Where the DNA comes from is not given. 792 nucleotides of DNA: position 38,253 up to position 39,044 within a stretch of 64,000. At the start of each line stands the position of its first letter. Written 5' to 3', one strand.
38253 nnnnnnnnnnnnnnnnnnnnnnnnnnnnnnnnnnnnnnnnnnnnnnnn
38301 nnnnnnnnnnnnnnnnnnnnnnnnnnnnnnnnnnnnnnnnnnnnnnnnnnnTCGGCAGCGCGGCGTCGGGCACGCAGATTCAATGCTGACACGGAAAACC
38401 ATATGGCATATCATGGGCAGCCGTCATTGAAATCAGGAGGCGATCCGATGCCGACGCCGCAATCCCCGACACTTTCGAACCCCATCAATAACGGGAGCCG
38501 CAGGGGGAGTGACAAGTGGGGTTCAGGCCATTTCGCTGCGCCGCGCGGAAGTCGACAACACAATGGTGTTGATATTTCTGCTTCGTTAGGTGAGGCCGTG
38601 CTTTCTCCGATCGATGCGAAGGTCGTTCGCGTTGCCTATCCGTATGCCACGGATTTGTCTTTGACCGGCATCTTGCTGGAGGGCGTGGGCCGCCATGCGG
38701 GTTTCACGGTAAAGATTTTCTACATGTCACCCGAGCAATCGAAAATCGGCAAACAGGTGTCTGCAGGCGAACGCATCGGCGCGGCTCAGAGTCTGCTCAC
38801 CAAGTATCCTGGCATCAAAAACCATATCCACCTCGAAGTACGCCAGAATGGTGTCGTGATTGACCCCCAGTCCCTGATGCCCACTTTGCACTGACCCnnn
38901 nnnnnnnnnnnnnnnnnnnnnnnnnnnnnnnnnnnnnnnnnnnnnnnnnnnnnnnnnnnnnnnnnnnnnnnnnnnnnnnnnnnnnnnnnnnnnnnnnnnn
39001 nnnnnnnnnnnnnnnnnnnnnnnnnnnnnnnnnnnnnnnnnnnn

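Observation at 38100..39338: Signal-less M23 peptidase plus downstream lipoprotein as an effector/immunity-like pair, with a 35-nt relic of the lipoprotein gene 3' end upstream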

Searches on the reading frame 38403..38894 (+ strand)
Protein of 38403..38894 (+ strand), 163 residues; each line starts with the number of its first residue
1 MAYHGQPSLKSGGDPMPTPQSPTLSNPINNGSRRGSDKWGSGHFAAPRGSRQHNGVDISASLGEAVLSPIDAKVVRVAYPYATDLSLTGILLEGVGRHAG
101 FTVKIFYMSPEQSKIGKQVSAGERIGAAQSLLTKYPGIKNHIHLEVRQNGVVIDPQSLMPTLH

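Call 5: search_protein_families(library=pfam, proteins=[window:38403-38894:+], max_evalue=0.01)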
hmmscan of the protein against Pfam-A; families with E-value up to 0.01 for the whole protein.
window:38403-38894:+ (163 aa): 1 family
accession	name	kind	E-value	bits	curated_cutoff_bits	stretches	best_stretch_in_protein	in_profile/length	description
PF01551.29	Peptidase_M23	-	1.4e-10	41.6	28.7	1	52-155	2-96/96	Peptidase family M23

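Call 9: find_homologous_proteins(query=window:38403-38894:+)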
Query window:38403-38894:+ (163 aa): 16 proteins with E <= 0.001 among 70 candidates.
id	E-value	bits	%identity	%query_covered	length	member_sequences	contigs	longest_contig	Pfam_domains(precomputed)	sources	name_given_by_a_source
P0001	3.7e-92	324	100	91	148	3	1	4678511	PF01551.30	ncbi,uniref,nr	ncbi:M23 family metallopeptidase [Nitrogeniibacter aestuarii]|uniref:M23 family metallopeptidase n=1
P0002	1.6e-82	293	89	91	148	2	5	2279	PF01551.30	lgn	-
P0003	2.8e-80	286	88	91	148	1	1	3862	PF01551.30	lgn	-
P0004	4.7e-57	210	64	91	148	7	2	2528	PF01551.30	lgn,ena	-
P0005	5.9e-54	200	60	91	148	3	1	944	PF01551.30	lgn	-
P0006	2.7e-52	195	63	84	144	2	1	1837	PF01551.30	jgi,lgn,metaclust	metaclust:\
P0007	3.7e-52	194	59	90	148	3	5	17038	PF01551.30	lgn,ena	-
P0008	3.4e-51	191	58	88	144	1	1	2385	PF01551.30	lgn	-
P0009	6.0e-50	187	60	84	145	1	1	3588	PF01551.30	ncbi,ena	-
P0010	1.1e-49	186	58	88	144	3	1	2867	PF01551.30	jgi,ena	-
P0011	5.9e-49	184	61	83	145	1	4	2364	PF01551.30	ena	-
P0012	1.8e-48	182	78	66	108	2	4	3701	PF01551.30,PF26730.1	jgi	jgi:murein DD-endopeptidase MepM/ murein hydrolase activator NlpD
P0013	5.7e-45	171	56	84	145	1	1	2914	PF01551.30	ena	-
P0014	3.7e-42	162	59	77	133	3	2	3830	PF01551.30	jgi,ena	-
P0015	1.4e-22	98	49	75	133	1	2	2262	PF01551.30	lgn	-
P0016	3.6e-16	77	39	88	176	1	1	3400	PF01551.30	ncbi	-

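Call 11: find_encoding_contigs(protein=P0001, flank=10000, max_places=3)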
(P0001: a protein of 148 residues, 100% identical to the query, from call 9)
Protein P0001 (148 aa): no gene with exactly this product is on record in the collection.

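Call 12: find_encoding_contigs(protein=P0007, flank=10000, max_places=5)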
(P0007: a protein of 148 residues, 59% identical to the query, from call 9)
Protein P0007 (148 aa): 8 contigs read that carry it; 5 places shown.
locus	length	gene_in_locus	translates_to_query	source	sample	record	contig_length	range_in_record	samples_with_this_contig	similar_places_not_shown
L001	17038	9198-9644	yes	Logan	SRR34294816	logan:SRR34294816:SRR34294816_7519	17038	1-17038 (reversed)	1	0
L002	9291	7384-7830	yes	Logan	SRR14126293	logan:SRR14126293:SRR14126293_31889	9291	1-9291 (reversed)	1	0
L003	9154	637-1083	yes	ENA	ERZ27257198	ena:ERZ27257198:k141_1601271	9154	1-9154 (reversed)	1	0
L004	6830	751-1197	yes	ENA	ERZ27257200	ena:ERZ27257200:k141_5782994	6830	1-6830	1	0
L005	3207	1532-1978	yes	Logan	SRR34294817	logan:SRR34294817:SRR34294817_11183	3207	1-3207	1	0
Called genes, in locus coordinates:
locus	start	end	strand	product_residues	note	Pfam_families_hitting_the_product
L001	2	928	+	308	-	?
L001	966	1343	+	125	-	PF01042:Ribonuc_L-PSP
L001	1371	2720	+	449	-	PF01235:Na_Ala_symp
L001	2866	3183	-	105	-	-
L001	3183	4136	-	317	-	PF04471:Mrr_cat, PF22722:NA-iREase1 (weak), PF01396:Zn_ribbon_Top1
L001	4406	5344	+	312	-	PF01418:HTH_6 (weak), PF01380:SIS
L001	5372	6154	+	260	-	PF00378:ECH_1, PF16113:ECH_2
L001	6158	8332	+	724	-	PF02629:CoA_binding, PF13380:CoA_binding_2, PF13607:Succ_CoA_lig, PF13549:ATP-grasp_5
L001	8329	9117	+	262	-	PF00378:ECH_1, PF16113:ECH_2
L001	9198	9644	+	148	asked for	PF01551:Peptidase_M23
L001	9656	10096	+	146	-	-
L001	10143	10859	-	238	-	PF00702:Hydrolase, PF13419:HAD_2 (weak)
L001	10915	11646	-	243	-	PF00230:MIP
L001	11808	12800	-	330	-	PF13593:SBF_like, PF01758:SBF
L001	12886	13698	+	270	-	PF02311:AraC_binding, PF12833:HTH_18, PF00165:HTH_AraC (weak)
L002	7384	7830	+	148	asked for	PF01551:Peptidase_M23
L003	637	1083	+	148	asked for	PF01551:Peptidase_M23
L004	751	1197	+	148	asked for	PF01551:Peptidase_M23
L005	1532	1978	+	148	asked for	PF01551:Peptidase_M23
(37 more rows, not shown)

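Call 16: find_encoding_contigs(protein=P0002, flank=10000, max_places=6)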
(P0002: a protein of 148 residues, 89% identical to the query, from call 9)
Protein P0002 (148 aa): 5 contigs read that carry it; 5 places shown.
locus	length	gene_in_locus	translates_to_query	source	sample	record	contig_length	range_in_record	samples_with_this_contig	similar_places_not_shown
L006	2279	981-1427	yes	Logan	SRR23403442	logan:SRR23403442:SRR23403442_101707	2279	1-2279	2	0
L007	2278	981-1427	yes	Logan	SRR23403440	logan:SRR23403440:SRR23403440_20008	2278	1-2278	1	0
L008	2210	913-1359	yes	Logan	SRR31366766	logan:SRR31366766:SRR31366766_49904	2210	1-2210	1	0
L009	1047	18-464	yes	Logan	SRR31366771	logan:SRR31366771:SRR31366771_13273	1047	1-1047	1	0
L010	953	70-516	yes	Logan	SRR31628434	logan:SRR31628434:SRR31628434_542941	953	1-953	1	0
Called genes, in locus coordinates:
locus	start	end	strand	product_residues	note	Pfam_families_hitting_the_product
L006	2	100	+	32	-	?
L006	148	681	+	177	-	-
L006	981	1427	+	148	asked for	PF01551:Peptidase_M23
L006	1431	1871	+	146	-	-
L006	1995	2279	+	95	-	?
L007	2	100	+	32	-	?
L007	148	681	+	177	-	-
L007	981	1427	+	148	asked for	PF01551:Peptidase_M23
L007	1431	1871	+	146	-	-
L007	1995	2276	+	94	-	?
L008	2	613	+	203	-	?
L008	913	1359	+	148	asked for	PF01551:Peptidase_M23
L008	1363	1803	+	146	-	-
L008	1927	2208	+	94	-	?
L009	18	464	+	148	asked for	PF01551:Peptidase_M23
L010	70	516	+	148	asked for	PF01551:Peptidase_M23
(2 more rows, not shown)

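Call 17: find_encoding_contigs(protein=P0003, flank=10000, max_places=6)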
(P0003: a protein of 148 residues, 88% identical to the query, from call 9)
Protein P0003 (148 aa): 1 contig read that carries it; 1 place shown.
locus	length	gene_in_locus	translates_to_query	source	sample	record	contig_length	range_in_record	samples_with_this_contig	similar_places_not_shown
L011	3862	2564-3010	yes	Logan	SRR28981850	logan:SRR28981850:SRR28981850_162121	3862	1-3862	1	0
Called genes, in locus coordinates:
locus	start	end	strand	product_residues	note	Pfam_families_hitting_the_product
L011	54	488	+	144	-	-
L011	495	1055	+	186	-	PF00313:CSD, PF05901:Excalibur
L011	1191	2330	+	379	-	-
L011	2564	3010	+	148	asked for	PF01551:Peptidase_M23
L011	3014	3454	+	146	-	-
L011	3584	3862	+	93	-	?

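Call 21: search_protein_families(library=phrogs, proteins=[window:38448-38894:+], max_evalue=0.01)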
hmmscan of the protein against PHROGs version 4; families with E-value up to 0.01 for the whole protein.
window:38448-38894:+ (148 aa): 6 families
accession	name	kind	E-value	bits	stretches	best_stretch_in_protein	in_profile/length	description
phrog_21656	-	other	5.4e-07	29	1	32-146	631-745/1022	peptidase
phrog_7767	-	other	4.2e-06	27.6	1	35-144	18-119/194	metallo-endopeptidase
phrog_14988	-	other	6.7e-06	27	1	34-146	29-141/272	peptidase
phrog_37190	-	other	1.8e-05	25.3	1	35-141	138-235/244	peptidase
phrog_6700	-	lysis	3.1e-05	22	1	28-143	2616-2723/2898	endolysin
phrog_28672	-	other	9.3e-05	22.2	1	33-132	283-374/397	metallo-endopeptidase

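Call 22: search_protein_families(library=ncbifam, proteins=[window:38448-38894:+], max_evalue=0.01)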
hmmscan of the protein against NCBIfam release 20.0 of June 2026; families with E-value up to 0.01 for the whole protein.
window:38448-38894:+ (148 aa): 2 families
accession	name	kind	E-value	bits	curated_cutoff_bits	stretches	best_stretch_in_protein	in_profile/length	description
NF053738.1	S2SprSpoIIQBc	equivalog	0.00044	19.9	250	1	90-144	168-223/232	stage II sporulation protein SpoIIQ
NF004799.0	PRK06148.1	subfamily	0.0055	14.7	1128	1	36-132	439-538/1015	hypothetical protein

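Call 25: find_related_loci(query=A2, collection=genome_contigs, flank=10000)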
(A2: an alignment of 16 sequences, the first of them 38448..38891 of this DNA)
Query A2 (148 aa) in genome_contigs; peptide patterns used: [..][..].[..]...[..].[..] (x = any residue, [..] = any of these).
50 stretches matched a pattern; 18 encode a relative of the query (tblastn E <= 1e-3); 18 distinct loci.
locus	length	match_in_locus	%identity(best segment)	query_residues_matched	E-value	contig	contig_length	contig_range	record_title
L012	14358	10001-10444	64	1-148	1e-64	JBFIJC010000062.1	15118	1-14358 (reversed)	MAG: Nitrogeniibacter sp. isolate Mix_sand11.2021.09.Z.72 k141_11891_length_15118_cov_27.0025, whole genome shotgun sequ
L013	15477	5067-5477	63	11-147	7e-59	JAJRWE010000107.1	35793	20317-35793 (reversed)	MAG: Gammaproteobacteria bacterium isolate Dive96_bin2.149 k141_1317003, whole genome shotgun sequence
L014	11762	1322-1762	54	1-147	1e-54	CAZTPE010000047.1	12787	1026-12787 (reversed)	MAG TPA_asm: uncultured Ectothiorhodospiraceae bacterium isolate SRP128015_co1_67 genome assembly, contig: NODE_7592_len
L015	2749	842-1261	58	6-145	2e-54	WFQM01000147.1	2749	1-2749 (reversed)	MAG: Gammaproteobacteria bacterium isolate S013_42 k151_218064, whole genome shotgun sequence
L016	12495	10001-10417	58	9-147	9e-53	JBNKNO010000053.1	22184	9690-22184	MAG: Rhodocyclaceae bacterium isolate G2.bin.13.strict NODE_53_length_22184_cov_24.693038, whole genome shotgun sequence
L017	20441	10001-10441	47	1-148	2e-39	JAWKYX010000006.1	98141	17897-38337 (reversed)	MAG: Rhodocyclaceae bacterium isolate AC3.78 AC3.78.fa-6, whole genome shotgun sequence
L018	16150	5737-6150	45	11-147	2e-32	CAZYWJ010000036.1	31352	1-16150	MAG TPA_asm: uncultured Cryomorphaceae bacterium isolate SRP063590_co1_45 genome assembly, contig: NODE_1288_length_3135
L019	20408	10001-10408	41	7-143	1e-30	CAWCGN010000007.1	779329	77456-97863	MAG: uncultured Flavobacteriaceae bacterium isolate MFD09368.bin.2.208 genome assembly, contig: contig_56842, whole geno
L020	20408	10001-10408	45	7-140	2e-29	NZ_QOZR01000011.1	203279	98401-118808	Virgifigura deserti strain SYSU D60014 s1173_Contig11, whole genome shotgun sequence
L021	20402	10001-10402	41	9-144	6e-28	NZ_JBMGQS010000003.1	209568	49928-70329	Flavobacterium sp. PLA-1-15 NODE_3_length_209568_cov_51.377964, whole genome shotgun sequence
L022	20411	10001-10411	38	7-144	2e-25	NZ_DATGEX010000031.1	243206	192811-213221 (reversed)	MAG: Phenylobacterium sp. isolate SMAG_U9713 k141_625832, whole genome shotgun sequence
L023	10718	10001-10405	37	9-144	9e-24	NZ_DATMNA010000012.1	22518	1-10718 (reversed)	MAG: Phenylobacterium sp. isolate SMAG_U12838 k141_4431066, whole genome shotgun sequence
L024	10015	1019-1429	36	7-144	2e-23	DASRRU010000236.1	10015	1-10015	MAG TPA_asm: Phenylobacterium sp. isolate SMAG_U5030 k141_1493867, whole genome shotgun sequence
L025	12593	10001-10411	38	7-139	2e-22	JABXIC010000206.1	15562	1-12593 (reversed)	MAG: Methylocystaceae bacterium isolate HF-Dia15 c_000000016099, whole genome shotgun sequence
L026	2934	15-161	76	100-148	6e-22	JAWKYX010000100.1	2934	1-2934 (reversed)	MAG: Rhodocyclaceae bacterium isolate AC3.78 AC3.78.fa-100, whole genome shotgun sequence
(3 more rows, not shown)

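Call 30: search_protein_families(library=pfam, proteins=[L018:413-2896:+, L018:3283-3771:+, L018:3797-5203:+, L018:5248-5667:+, L018:5722-6156:+, L018:6160-7911:+, L018:7914-8387:+, L018:8396-8923:+, L018:8957-9259:+, L018:10244-12136:+], max_evalue=0.001)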
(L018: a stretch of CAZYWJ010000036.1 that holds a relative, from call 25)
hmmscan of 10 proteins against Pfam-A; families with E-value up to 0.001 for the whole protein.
L018:413-2896:+ (827 aa): 27 families (the best 25 are shown)
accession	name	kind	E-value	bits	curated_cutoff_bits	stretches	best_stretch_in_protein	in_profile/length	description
PF07724.20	AAA_2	-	2.6e-55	187.4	27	1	554-715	4-165/166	AAA domain (Cdc48 subfamily)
PF17871.7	AAA_lid_9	-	7.5e-20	71.2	22.8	1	358-435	5-82/104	AAA lid domain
PF00004.35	AAA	-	1.8e-19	70.9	21.2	2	215-337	1-117/131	ATPase family associated with various cellular activities (AAA)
PF10431.15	ClpB_D2-small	-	5.2e-17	62.1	21.9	1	724-803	2-80/81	C-terminal, D2-small domain, of ClpB protein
PF07728.20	AAA_5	-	5e-14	52.9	22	1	556-676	2-124/139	AAA domain (dynein-related subfamily)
PF13191.12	AAA_16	-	1.4e-10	42.3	32.6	1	193-236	2-48/167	AAA ATPase domain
PF01637.24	ATPase_2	-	4e-08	33.8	33.2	0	196-258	4-60/225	ATPase domain predominantly from Archaea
PF12775.13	AAA_7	-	5e-08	33.1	25.8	1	213-294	34-110/181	P-loop containing dynein motor region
PF13401.12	AAA_22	-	1.4e-07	32.3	27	0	215-311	8-104/130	AAA domain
PF00158.32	Sigma54_activat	-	2e-07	31.3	20.2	0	553-657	22-125/168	Sigma-54 interaction domain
PF05621.17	TniB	-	4.9e-07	29.8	22.4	0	200-351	23-185/189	Bacterial TniB protein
PF05729.18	NACHT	-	2e-06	28.2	26.7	0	215-250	3-38/167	NACHT domain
PF06309.17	Torsin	-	1.6e-05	25.4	27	1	513-580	15-80/127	Torsin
PF20703.3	nSTAND1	-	1.8e-05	25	27.1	1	195-334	18-167/379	Novel STAND NTPase 1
PF25201.1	nSTAND6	-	2e-05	25.1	27.7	0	194-238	2-44/148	Novel STAND NTPase 6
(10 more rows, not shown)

L018:3283-3771:+ (162 aa): 0 families

L018:3797-5203:+ (468 aa): 1 family
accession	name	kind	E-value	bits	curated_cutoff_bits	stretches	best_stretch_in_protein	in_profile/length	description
PF17541.7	TssC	-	1e-71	242.6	25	1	36-456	5-417/430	Type VI secretion system, TssC, VipB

L018:5248-5667:+ (139 aa): 1 family
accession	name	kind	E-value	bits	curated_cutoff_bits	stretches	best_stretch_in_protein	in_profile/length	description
PF17642.6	TssD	-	5e-32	110.9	25.8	1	4-136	2-128/128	Hemolysin coregulated protein Hcp (TssD)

L018:5722-6156:+ (144 aa): 1 family
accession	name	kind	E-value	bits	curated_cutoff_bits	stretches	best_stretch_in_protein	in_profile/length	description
PF01551.29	Peptidase_M23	-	5.4e-09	36.6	28.7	1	34-136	2-96/96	Peptidase family M23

L018:6160-7911:+ (583 aa): 2 families
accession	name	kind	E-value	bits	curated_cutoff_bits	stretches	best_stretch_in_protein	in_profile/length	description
PF04717.18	Phage_base_V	-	8.8e-26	90.5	23.8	1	366-439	2-75/75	Type VI secretion system/phage-baseplate injector OB domain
PF05954.17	Phage_GPD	-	5e-19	69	30.1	1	53-333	24-303/305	Phage tail baseplate hub (GPD)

L018:7914-8387:+ (157 aa): 1 family
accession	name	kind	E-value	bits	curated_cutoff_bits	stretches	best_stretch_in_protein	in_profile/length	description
PF04965.19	GPW_gp25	-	2.3e-08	34.2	27.2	1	24-121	2-88/96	Baseplate wedge protein gp25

L018:8396-8923:+ (175 aa): 0 families

L018:8957-9259:+ (100 aa): 2 families
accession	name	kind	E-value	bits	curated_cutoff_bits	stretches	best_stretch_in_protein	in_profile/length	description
PF05488.18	PAAR_motif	-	7.3e-26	90.6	27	1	25-89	5-68/70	PAAR motif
PF13665.11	Tox-PAAR-like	-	0.00071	20.1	31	0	61-85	77-101/108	Toxin PAAR-like domain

L018:10244-12136:+ (630 aa): 1 family
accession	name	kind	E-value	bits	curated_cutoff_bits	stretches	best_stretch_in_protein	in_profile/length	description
PF05947.17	T6SS_TssF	-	1.3e-06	27.7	25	1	35-140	42-152/608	Type VI secretion system, TssF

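Call 39: find_related_loci(query=A2, collection=viral_contigs, flank=8000)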
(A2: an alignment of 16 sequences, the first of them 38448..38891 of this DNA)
Query A2 (148 aa) in viral_contigs; peptide patterns used: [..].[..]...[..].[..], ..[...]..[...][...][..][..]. (x = any residue, [..] = any of these).
36 stretches matched a pattern; 5 encode a relative of the query (tblastn E <= 1e-3); 5 distinct loci.
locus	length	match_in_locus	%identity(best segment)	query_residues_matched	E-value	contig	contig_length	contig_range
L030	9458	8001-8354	39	19-133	3e-24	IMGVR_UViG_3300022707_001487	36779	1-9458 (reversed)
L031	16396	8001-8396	33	9-144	2e-23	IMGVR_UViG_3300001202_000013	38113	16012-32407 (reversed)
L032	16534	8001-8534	31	11-140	5e-16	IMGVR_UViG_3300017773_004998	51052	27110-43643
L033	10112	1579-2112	31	11-140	5e-16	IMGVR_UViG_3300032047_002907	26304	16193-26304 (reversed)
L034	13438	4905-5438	31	11-140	5e-16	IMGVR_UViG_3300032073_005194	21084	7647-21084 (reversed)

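Call 40: search_dna_similar(query=window:38448-38891:+, collection=phages, mode=protein, max_evalue=0.001, max_rows=15)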
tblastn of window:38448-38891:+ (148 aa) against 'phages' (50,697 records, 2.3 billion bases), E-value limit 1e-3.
Records with a match: 35; places in all: 35; records where one place covers at least 80% of the query: 29.
Best place of each record, by identity: <60% 35.
By first word of the organism name: Bacillus 24; Bacteriophage 3; Salicola 2; Synechococcus 2; Planktothrix 2; Microcoleus 1; Xanthomonas 1.
By host as written in the record: Bacillus subtilis BEST7003 9; - 7; Bacillus subtilis 5; Bacillus subtilis subsp. subtilis str. 168 5; Bacillus subtilis Delta6 3; Salicola sp. M5 MPN 10^-2 23B 2; Planktothrix agardhii HAB637 2; Bacillus subtilis str. 168 1; and 1 more.
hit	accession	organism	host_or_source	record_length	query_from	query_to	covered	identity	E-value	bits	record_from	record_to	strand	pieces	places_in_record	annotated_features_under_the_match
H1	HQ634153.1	Salicola phage CGphi29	Salicola sp. M5 MPN 10^-2 23B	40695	19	147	87%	38.8%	8e-20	90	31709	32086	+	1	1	hypothetical protein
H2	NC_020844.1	Salicola phage CGphi29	Salicola sp. M5 MPN 10^-2 23B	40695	19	147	87%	38.8%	8e-20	90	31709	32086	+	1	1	hypothetical protein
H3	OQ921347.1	Bacillus phage SPbetaL7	Bacillus subtilis BEST7003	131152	14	144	89%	33.3%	3e-4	45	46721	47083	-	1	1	hypothetical protein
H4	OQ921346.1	Bacillus phage SPbetaL6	Bacillus subtilis BEST7003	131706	14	144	89%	33.3%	3e-4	45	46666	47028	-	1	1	hypothetical protein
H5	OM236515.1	Bacillus phage SPR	Bacillus subtilis BEST7003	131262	14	144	89%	32.6%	3e-4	45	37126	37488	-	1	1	hypothetical protein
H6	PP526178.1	Bacillus phage phi3T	Bacillus subtilis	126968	14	144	89%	32.6%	3e-4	45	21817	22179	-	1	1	record has no annotation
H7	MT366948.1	Bacillus phage Hyb3phi3Ts-SPbeta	Bacillus subtilis subsp. subtilis str. ...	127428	14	144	89%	32.6%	3e-4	45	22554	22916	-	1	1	lytic transglycosylase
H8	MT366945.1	Bacillus phage phi3Ts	Bacillus subtilis subsp. subtilis str. ...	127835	14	144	89%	32.6%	3e-4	45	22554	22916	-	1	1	lytic transglycosylase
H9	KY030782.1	Bacillus phage phi3T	Bacillus subtilis str. 168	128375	14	144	89%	32.6%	3e-4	45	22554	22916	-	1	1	hypothetical protein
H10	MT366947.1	Bacillus phage Hyb2phi3Ts-SPbeta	Bacillus subtilis subsp. subtilis str. ...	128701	14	144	89%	32.6%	3e-4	45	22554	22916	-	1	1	lytic transglycosylase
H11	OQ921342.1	Bacillus phage SPbetaL2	Bacillus subtilis BEST7003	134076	14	144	89%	32.6%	3e-4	45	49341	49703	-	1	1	hypothetical protein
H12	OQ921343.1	Bacillus phage SPbetaL3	Bacillus subtilis BEST7003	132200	14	144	89%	32.6%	3e-4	45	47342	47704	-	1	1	hypothetical protein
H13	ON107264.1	Bacillus phage BUCT083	Bacillus subtilis subsp. subtilis str. ...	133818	14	144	89%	32.6%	3e-4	45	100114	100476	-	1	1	tail tape measure protein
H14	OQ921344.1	Bacillus phage SPbetaL4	Bacillus subtilis BEST7003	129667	14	144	89%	32.6%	3e-4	45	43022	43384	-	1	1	hypothetical protein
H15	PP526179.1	Bacillus phage phi3T-SPBeta hybrid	Bacillus subtilis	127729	14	144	89%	32.6%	3e-4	45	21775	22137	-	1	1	record has no annotation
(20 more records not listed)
